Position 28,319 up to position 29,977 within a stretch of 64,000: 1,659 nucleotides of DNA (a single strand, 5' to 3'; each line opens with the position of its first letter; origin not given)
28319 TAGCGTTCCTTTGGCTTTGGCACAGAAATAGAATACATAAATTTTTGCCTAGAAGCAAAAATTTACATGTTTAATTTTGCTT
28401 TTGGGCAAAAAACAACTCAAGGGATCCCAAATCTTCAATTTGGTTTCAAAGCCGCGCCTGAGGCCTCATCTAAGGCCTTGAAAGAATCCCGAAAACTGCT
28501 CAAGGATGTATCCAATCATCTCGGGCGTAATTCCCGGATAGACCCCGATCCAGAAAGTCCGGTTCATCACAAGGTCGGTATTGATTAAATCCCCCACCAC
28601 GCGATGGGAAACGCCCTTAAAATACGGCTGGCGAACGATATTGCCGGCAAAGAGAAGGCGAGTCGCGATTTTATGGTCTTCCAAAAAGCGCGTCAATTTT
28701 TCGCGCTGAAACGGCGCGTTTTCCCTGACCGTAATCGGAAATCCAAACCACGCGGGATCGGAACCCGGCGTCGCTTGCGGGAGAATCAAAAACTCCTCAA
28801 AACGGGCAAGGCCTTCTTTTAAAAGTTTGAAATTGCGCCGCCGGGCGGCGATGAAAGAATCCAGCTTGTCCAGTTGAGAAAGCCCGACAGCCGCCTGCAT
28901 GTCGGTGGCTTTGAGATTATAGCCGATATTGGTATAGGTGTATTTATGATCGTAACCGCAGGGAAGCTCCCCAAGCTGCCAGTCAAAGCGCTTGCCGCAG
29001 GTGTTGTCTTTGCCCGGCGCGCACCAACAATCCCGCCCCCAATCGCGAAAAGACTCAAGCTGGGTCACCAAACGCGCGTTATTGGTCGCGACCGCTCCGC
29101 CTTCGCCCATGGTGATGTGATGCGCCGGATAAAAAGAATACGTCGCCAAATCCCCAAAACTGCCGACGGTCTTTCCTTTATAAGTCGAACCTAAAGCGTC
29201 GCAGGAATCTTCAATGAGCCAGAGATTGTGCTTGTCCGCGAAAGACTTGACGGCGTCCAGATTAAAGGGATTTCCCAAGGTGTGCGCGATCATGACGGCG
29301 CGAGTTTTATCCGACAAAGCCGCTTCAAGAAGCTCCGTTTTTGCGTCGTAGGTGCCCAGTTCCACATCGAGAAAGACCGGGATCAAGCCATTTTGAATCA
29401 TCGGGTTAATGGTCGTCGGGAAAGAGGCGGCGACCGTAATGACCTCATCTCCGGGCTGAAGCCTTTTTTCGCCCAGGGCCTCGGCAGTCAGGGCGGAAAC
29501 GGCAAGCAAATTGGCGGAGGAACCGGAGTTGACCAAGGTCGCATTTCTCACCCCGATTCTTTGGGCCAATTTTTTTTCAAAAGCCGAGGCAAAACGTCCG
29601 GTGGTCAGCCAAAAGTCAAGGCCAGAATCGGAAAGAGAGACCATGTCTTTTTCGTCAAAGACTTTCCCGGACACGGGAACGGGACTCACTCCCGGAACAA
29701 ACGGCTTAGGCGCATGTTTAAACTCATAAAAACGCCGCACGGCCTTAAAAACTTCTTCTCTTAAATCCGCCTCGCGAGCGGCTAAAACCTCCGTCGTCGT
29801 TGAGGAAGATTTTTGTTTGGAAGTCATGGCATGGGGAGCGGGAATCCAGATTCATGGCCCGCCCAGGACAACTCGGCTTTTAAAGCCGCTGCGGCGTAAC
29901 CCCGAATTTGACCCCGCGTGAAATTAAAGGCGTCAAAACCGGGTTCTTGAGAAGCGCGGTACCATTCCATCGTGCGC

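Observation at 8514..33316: The glycan locus as a cassette landing pad: 7 TA/Abi modules and 3 AAA ATPases sit at gene junctions and leave gene-end echoes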

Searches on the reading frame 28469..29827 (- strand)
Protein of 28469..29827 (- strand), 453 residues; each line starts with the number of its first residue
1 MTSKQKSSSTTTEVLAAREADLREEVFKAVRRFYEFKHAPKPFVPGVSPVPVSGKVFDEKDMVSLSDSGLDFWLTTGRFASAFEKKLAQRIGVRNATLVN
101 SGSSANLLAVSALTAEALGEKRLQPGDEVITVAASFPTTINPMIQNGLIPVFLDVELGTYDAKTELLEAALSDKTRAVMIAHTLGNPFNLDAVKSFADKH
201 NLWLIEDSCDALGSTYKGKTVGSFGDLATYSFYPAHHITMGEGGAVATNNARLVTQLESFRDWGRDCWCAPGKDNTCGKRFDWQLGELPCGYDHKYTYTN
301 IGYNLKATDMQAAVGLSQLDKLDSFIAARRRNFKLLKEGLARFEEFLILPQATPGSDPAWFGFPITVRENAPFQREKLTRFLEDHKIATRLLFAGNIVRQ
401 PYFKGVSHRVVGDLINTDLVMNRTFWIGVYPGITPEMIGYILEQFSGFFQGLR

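Call 6: search_protein_families(library=pfam, proteins=[window:28469-29827:-], max_evalue=0.01)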
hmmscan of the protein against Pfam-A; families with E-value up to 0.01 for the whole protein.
window:28469-29827:- (453 aa): 2 families
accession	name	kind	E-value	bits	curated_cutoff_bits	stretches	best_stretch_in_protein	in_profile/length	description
PF01041.23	DegT_DnrJ_EryC1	-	7.9e-93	312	19.8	1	73-444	19-358/360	DegT/DnrJ/EryC1/StrS aminotransferase family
PF01212.27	Beta_elim_lyase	-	0.0037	17.1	27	1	82-292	36-215/288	Beta-eliminating lyase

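Call 14: find_homologous_proteins(query=window:28469-29827:-, max_evalue=1e-50)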
Query window:28469-29827:- (453 aa): 8000 proteins with E <= 1e-50 among 8000 candidates; the best 120 are listed.
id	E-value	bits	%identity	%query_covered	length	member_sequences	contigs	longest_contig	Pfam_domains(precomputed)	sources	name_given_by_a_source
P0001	1.1e-291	985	96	98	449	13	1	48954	PF01041.24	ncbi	-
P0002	8.1e-282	953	92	99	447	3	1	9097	PF01041.24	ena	-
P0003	6.4e-266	900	87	97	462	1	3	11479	PF01041.24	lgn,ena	-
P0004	3.3e-260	882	83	99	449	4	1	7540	PF01041.24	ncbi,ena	-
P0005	1.3e-259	880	88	95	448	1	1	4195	PF01041.24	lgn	-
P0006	1.3e-250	850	82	96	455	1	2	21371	PF01041.24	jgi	jgi:CDP-6-deoxy-D-xylo-4-hexulose-3-dehydrase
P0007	1.5e-249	846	80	99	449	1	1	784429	PF01053.27,PF01041.24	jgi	jgi:CDP-6-deoxy-D-xylo-4-hexulose-3-dehydrase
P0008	1.8e-237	807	77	96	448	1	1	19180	PF01041.24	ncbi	-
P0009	3.2e-226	769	74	96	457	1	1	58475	PF01041.24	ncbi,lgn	-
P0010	4.0e-226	769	74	99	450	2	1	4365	PF01041.24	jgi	-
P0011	2.2e-223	760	74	96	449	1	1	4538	PF00155.28,PF01053.27,PF01041.24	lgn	-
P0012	3.1e-218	743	89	79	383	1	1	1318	PF01041.24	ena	-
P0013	3.9e-218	743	72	96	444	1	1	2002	PF01041.24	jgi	-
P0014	1.3e-216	738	70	97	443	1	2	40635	PF01041.24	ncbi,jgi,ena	jgi:CDP-6-deoxy-D-xylo-4-hexulose-3-dehydrase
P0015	3.0e-216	737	69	98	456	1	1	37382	PF01041.24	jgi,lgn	-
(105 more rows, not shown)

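Call 15: find_encoding_contigs(protein=P0001, flank=10000, max_places=6)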
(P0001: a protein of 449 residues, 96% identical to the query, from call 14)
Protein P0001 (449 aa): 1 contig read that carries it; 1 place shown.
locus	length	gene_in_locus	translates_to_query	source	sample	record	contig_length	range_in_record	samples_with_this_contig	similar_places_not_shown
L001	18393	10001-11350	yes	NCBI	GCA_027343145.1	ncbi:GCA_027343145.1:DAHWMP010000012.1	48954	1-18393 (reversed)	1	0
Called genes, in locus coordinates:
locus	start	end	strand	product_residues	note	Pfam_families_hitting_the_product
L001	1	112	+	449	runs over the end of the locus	-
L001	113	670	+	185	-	PF00908:dTDP_sugar_isom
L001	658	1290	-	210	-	PF00849:PseudoU_synth_2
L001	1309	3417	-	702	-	PF02897:Peptidase_S9_N, PF00326:Peptidase_S9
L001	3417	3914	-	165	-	PF04461:YajQ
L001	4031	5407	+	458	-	PF07642:BBP2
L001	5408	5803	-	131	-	-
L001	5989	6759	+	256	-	PF00483:NTP_transferase, PF12804:NTP_transf_3 (weak)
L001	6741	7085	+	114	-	PF01909:NTP_transf_2 (weak), PF18765:Polbeta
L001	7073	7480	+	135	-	PF08780:NTase_sub_bind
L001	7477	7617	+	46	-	-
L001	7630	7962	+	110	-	PF05973:Gp49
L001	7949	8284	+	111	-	PF13560:HTH_31 (weak)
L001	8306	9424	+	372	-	PF04321:RmlD_sub_bind, PF01073:3Beta_HSD (weak), PF01370:Epimerase, PF02719:Polysacc_synt_2, PF16363:GDP_Man_Dehyd, PF07993:NAD_binding_4 (weak)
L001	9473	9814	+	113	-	PF24839:DUF7718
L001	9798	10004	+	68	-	-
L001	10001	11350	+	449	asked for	PF01041:DegT_DnrJ_EryC1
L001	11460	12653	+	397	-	PF13173:AAA_14, PF13635:DUF4143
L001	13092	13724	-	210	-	-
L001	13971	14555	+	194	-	PF06414:Zeta_toxin (faint), PF13671:AAA_33 (weak)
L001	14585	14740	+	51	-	-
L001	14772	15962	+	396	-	PF00004:AAA, PF13173:AAA_14, PF13401:AAA_22 (faint), PF13635:DUF4143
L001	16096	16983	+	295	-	PF01370:Epimerase, PF04321:RmlD_sub_bind (weak), PF16363:GDP_Man_Dehyd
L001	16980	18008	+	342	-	PF01073:3Beta_HSD, PF01370:Epimerase, PF02719:Polysacc_synt_2, PF04321:RmlD_sub_bind, PF07993:NAD_binding_4, PF08659:KR (weak), PF16363:GDP_Man_Dehyd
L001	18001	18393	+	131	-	?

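Call 16: find_encoding_contigs(protein=P0007, flank=10000, max_places=4)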
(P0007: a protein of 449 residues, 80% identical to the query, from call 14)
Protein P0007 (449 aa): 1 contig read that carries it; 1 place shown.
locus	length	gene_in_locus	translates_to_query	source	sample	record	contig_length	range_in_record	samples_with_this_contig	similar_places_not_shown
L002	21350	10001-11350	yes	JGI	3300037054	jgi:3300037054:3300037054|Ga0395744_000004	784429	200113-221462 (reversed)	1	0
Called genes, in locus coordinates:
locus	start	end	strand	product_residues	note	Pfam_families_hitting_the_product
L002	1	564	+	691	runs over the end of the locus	PF02310:B12-binding, PF04055:Radical_SAM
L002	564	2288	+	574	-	PF00005:ABC_tran, PF02463:SMC_N (weak), PF13191:AAA_16 (weak), PF13401:AAA_22 (faint), PF13304:AAA_21 (faint)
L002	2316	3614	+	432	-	PF05050:Methyltransf_21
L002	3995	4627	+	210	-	-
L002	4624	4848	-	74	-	-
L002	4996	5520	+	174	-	-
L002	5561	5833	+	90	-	-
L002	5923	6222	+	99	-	PF10049:DUF2283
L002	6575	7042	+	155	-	PF02498:Bro-N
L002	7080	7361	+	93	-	PF02604:PhdYeFM_antitox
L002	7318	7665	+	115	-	-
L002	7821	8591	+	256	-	PF00483:NTP_transferase, PF12804:NTP_transf_3 (weak)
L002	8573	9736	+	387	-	PF01073:3Beta_HSD (weak), PF01370:Epimerase, PF02719:Polysacc_synt_2, PF04321:RmlD_sub_bind, PF16363:GDP_Man_Dehyd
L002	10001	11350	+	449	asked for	PF01041:DegT_DnrJ_EryC1, PF01053:Cys_Met_Meta_PP (weak)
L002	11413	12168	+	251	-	PF00456:Transketolase_N, PF09364:XFP_N (weak), PF00676:E1_dh, PF02775:TPP_enzyme_C (weak), PF13292:DXP_synthase_N (faint)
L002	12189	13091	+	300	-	PF02779:Transket_pyr, PF02780:Transketolase_C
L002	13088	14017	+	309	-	PF00535:Glycos_transf_2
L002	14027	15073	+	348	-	PF01073:3Beta_HSD, PF01370:Epimerase, PF07993:NAD_binding_4, PF16363:GDP_Man_Dehyd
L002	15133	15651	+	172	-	-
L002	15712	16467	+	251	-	PF02348:CTP_transf_3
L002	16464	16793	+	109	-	-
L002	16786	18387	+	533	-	PF03102:NeuB, PF07385:Lyx_isomer (faint), PF07883:Cupin_2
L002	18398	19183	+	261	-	PF00977:His_biosynth, PF03060:NMO (faint), PF05690:ThiG (faint), PF01207:Dus (faint)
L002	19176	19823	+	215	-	PF07685:GATase_3 (weak), PF00117:GATase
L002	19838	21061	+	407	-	-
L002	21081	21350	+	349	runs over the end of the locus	PF03102:NeuB, PF08666:SAF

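Call 17: find_encoding_contigs(protein=P0006, flank=10000, max_places=4)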
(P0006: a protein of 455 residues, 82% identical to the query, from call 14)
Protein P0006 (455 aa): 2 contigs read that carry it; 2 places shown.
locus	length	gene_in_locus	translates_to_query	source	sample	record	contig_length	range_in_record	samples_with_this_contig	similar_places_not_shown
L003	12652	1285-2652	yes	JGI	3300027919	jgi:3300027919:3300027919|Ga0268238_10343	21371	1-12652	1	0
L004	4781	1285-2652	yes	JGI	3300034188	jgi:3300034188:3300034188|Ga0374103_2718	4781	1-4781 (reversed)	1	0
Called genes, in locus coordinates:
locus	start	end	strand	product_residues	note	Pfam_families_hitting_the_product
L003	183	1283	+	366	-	PF04321:RmlD_sub_bind, PF01073:3Beta_HSD, PF01370:Epimerase, PF02719:Polysacc_synt_2, PF07993:NAD_binding_4 (faint), PF16363:GDP_Man_Dehyd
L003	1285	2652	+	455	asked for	PF01041:DegT_DnrJ_EryC1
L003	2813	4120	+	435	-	PF13173:AAA_14, PF13635:DUF4143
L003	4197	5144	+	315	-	PF01370:Epimerase, PF16363:GDP_Man_Dehyd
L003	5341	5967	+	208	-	PF00440:TetR_N, PF16925:TetR_C_13, PF21993:TetR_C_13_2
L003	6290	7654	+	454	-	PF14691:Fer4_20, PF00070:Pyr_redox (faint), PF00890:FAD_binding_2 (weak), PF01266:DAO (weak), PF07992:Pyr_redox_2, PF12831:FAD_oxidored (weak), PF13450:NAD_binding_8, PF13738:Pyr_redox_3 (weak), +2 more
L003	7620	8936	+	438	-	PF01180:DHO_dh, PF01207:Dus, PF00037:Fer4 (faint), PF12797:Fer4_2 (faint), PF12838:Fer4_7 (weak), PF14697:Fer4_21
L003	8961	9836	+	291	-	PF00795:CN_hydrolase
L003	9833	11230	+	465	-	PF07969:Amidohydro_3 (weak), PF01979:Amidohydro_1, PF07969:Amidohydro_3 (weak)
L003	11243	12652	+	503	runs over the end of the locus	PF00171:Aldedh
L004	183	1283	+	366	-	PF04321:RmlD_sub_bind, PF01073:3Beta_HSD, PF01370:Epimerase, PF02719:Polysacc_synt_2, PF07993:NAD_binding_4 (faint), PF16363:GDP_Man_Dehyd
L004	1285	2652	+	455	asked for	PF01041:DegT_DnrJ_EryC1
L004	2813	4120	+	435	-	PF13173:AAA_14, PF13635:DUF4143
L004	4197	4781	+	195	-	?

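Call 20: find_related_loci(query=window:28469-29827:-, collection=genome_contigs, flank=10000)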
Query window:28469-29827:- (453 aa) in genome_contigs; peptide patterns used: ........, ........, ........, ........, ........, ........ (x = any residue, [..] = any of these).
600 stretches matched a pattern (row limit reached: there are more); 599 encode a relative of the query (tblastn E <= 1e-3); the best 80 are kept; 80 distinct loci.
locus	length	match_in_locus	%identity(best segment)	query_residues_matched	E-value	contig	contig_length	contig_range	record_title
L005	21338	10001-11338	64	8-450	0e+0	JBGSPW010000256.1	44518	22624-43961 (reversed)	MAG: Thermoflexales bacterium isolate JTS-AC314 k141_311189, whole genome shotgun sequence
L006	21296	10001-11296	64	17-448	0e+0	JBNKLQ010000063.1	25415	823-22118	MAG: Candidatus Promineifilaceae bacterium isolate H1H2.bin.11.strict NODE_63_length_25415_cov_5.313403, whole genome sh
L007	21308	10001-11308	64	13-448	0e+0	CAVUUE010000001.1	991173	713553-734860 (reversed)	MAG: uncultured Acidobacteriota bacterium isolate MFD09603.bin.1.103 genome assembly, contig: contig_1580, whole genome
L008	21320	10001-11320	63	10-449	0e+0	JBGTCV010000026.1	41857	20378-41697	MAG: Candidatus Promineifilaceae bacterium isolate JTS-RE128 k141_578277, whole genome shotgun sequence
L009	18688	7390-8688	64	16-448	0e+0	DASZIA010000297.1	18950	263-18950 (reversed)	MAG TPA_asm: Planctomycetaceae bacterium isolate SMAG_U6590 k141_220039, whole genome shotgun sequence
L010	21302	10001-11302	65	19-452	0e+0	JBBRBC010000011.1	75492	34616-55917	MAG: Opitutales bacterium isolate Co_metawrap_2325 Cmw_2325_k141_1320023_length_75492_cov_18.9981, whole genome shotgun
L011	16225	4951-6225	65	16-440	0e+0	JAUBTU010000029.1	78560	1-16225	Microcoleus sp. B6-A1 NODE_35_length_78560_cov_24.559408, whole genome shotgun sequence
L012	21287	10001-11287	65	13-441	0e+0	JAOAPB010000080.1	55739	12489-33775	MAG: Edaphobacter sp. isolate RYN_3 scaffold_1474931, whole genome shotgun sequence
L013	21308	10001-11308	64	10-445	0e+0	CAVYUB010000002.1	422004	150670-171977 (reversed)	MAG: uncultured Acidobacteriaceae bacterium isolate MFD09603.bin.2.76 genome assembly, contig: contig_15213, whole genom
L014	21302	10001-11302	63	17-450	0e+0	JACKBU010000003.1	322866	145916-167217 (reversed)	MAG: Ardenticatenaceae bacterium isolate HK-STAS-CHLO-29 HK-STAS-CHLO-29_3, whole genome shotgun sequence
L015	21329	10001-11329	62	7-448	0e+0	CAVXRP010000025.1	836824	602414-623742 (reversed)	MAG: Bryobacterales bacterium isolate MFD01223.bin.1.7 genome assembly, contig: contig_3644, whole genome shotgun sequen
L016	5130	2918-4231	63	13-450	0e+0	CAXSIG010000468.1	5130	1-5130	MAG: uncultured Bryobacteraceae bacterium isolate private_X5_metawrap_bin.3 genome assembly, contig: private_X5_metawrap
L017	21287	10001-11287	65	15-443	0e+0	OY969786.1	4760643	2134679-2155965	MAG: uncultured Acidobacteriaceae bacterium isolate MFD09671.bin.c.1 genome assembly, chromosome: 1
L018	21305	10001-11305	64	18-452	0e+0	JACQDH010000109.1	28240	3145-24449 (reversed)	MAG: Acidobacteria bacterium isolate NC_groundwater_989_Pr1_S-0.65um_64_10 Montesol18_Sp65_coassembly_scaffold_693446, w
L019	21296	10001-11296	65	17-448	0e+0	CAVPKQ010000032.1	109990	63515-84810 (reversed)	MAG: uncultured Acidobacteriaceae bacterium isolate MFD10064.bin.1.84 genome assembly, contig: contig_3781, whole genome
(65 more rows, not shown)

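Call 21: list_cluster_members(proteins=[P0001, P0004, P0008, P0009])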
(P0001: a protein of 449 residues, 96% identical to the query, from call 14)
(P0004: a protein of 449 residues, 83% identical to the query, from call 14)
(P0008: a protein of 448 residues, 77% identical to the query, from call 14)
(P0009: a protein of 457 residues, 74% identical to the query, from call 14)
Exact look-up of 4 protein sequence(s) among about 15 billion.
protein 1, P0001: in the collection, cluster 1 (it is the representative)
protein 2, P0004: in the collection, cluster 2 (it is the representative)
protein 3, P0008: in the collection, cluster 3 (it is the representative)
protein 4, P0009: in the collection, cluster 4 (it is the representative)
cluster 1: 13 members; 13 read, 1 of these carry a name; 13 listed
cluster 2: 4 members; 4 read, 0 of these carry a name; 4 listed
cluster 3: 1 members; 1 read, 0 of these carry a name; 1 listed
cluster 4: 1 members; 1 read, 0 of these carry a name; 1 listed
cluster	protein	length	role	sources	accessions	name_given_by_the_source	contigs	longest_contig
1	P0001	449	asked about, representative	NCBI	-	-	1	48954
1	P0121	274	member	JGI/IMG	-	CDP-6-deoxy-D-xylo-4-hexulose-3-dehydrase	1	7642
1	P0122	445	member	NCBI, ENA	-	-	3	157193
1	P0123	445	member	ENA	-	-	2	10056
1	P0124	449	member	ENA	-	-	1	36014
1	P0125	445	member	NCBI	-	-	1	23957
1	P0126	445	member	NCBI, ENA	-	-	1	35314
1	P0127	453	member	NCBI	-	-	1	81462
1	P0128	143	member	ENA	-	-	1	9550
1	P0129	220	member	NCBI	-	-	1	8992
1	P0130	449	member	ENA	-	-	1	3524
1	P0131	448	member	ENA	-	-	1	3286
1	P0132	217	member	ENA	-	-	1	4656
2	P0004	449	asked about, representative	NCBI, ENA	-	-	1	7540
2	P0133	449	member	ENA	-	-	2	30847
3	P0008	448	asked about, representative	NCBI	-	-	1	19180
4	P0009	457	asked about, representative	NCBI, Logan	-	-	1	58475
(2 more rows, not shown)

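Call 22: find_encoding_contigs(protein=P0122, flank=10000, max_places=4)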
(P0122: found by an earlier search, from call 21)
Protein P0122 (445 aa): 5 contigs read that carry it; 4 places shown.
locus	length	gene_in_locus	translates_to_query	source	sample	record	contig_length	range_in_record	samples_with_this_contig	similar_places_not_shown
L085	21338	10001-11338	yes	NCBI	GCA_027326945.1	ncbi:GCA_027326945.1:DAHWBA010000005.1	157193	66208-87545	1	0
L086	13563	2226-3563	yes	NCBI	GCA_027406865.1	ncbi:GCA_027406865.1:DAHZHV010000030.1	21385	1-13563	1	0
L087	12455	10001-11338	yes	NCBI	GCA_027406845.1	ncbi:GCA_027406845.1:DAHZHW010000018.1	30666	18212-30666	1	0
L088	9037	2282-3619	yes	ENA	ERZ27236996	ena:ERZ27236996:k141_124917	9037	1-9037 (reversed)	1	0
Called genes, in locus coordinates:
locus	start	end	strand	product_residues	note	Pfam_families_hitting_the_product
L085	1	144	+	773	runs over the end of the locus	-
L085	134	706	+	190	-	-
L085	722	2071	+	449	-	-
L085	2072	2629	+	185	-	PF00908:dTDP_sugar_isom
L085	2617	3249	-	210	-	PF00849:PseudoU_synth_2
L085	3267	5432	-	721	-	PF02897:Peptidase_S9_N, PF00326:Peptidase_S9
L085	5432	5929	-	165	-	PF04461:YajQ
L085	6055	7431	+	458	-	PF07642:BBP2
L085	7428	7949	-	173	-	-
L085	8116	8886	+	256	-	PF00483:NTP_transferase, PF12804:NTP_transf_3 (weak)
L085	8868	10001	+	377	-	PF01073:3Beta_HSD (weak), PF01370:Epimerase, PF02719:Polysacc_synt_2, PF04321:RmlD_sub_bind, PF07993:NAD_binding_4 (faint), PF16363:GDP_Man_Dehyd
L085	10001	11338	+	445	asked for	PF01041:DegT_DnrJ_EryC1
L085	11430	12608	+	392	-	PF13173:AAA_14, PF13635:DUF4143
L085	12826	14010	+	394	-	PF00004:AAA, PF13173:AAA_14, PF13635:DUF4143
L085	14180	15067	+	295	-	PF01370:Epimerase, PF02719:Polysacc_synt_2 (weak), PF04321:RmlD_sub_bind (weak), PF07993:NAD_binding_4 (faint), PF16363:GDP_Man_Dehyd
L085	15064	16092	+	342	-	PF00106:adh_short (faint), PF01073:3Beta_HSD, PF01370:Epimerase, PF02719:Polysacc_synt_2, PF04321:RmlD_sub_bind, PF07993:NAD_binding_4, PF08659:KR, PF16363:GDP_Man_Dehyd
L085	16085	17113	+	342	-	PF00535:Glycos_transf_2, PF13641:Glyco_tranf_2_3 (weak)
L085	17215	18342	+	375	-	PF13173:AAA_14, PF13635:DUF4143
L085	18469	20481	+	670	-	PF01075:Glyco_transf_9 (weak), PF00535:Glycos_transf_2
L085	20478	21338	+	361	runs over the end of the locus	PF00534:Glycos_transf_1, PF13692:Glyco_trans_1_4, PF13524:Glyco_trans_1_2, PF20706:GT4-conflict (weak)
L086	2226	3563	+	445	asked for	PF01041:DegT_DnrJ_EryC1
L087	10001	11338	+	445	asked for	PF01041:DegT_DnrJ_EryC1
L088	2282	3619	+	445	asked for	PF01041:DegT_DnrJ_EryC1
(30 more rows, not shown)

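Call 23: find_encoding_contigs(protein=P0127, flank=10000, max_places=3)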
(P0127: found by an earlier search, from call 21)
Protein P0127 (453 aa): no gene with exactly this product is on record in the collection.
